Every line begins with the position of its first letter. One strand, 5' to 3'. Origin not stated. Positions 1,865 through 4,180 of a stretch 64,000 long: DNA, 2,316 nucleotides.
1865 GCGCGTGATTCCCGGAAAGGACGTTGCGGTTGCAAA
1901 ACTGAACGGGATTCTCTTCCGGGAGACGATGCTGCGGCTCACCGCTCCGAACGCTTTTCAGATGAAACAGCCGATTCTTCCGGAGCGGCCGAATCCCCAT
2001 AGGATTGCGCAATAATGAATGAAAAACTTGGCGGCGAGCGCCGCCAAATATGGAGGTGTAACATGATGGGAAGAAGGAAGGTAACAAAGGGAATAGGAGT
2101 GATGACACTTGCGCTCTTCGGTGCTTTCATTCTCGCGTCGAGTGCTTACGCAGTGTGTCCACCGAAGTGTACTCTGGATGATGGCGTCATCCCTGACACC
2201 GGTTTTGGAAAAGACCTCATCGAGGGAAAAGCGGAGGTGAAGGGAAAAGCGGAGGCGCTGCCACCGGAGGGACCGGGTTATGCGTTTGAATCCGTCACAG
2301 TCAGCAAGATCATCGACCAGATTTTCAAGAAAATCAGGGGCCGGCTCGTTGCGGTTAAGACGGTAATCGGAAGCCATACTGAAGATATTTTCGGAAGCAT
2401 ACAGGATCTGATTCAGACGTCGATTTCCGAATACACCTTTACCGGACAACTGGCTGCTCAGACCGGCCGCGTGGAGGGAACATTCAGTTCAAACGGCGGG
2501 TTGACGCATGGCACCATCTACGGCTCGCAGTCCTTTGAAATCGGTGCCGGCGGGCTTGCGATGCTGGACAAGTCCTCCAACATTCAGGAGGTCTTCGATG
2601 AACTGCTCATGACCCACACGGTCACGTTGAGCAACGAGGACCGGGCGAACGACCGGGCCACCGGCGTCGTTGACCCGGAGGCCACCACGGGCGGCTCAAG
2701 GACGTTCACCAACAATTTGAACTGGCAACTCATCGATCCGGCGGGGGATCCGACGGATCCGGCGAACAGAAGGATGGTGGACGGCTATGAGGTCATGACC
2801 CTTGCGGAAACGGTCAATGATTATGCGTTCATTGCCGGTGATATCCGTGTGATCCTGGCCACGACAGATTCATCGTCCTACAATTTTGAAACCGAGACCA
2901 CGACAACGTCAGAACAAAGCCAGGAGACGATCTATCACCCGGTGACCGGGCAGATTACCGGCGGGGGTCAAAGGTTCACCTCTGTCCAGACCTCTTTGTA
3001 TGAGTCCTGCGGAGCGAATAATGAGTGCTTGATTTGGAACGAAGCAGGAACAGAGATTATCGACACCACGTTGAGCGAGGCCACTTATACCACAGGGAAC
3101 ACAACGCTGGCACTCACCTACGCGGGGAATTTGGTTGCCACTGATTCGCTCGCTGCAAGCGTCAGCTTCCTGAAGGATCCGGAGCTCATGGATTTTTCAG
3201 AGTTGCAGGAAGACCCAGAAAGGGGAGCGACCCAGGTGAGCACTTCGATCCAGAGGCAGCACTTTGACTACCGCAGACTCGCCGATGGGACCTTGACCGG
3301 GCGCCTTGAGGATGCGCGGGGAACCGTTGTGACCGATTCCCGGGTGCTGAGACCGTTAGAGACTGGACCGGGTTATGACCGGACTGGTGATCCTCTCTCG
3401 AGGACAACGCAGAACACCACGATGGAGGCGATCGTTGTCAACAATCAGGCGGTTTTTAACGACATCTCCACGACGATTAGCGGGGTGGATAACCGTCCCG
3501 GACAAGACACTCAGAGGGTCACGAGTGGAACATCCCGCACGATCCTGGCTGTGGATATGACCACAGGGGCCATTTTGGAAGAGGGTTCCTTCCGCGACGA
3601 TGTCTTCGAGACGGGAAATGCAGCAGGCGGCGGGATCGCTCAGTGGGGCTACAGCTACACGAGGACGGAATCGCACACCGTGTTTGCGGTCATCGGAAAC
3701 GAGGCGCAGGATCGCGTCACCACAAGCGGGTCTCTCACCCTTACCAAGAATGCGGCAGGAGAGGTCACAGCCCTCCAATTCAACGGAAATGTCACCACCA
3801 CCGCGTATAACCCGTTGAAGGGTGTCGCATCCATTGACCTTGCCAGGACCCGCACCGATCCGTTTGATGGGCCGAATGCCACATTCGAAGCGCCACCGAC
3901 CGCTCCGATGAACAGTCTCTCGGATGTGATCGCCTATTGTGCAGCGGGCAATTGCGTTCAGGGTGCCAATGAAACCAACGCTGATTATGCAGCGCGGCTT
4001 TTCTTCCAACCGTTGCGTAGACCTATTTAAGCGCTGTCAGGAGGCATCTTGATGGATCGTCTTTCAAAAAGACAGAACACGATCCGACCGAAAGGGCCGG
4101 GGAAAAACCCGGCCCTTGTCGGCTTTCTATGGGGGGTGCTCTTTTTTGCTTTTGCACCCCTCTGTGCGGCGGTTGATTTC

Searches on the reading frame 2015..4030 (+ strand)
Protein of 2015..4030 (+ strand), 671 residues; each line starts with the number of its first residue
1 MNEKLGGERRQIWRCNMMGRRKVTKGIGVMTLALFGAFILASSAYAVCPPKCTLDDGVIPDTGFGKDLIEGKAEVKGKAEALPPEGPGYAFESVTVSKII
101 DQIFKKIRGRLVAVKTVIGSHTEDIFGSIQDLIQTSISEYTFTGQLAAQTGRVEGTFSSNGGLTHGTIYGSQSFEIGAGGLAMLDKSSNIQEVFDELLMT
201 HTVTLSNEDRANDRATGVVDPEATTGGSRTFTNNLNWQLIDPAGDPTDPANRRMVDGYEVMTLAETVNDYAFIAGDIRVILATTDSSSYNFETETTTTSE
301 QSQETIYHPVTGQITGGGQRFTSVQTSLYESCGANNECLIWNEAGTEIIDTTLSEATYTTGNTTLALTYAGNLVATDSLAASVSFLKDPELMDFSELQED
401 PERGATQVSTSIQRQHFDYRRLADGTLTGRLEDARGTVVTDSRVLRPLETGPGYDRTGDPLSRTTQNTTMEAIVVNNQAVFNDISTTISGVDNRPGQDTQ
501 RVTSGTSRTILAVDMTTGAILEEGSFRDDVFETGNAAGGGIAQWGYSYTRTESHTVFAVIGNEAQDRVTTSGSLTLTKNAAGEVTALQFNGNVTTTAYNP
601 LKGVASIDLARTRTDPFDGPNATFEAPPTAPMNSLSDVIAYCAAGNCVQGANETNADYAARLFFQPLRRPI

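Call 7: search_protein_families(library=pfam, proteins=[window:2015-4030:+], max_evalue=0.01)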
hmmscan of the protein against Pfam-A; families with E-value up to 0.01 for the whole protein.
window:2015-4030:+ (671 aa): 0 families

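Call 35: find_encoding_contigs(protein=window:2015-4030:+, flank=10000, max_places=5)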
Protein window:2015-4030:+ (671 aa): no gene with exactly this product is on record in the collection.
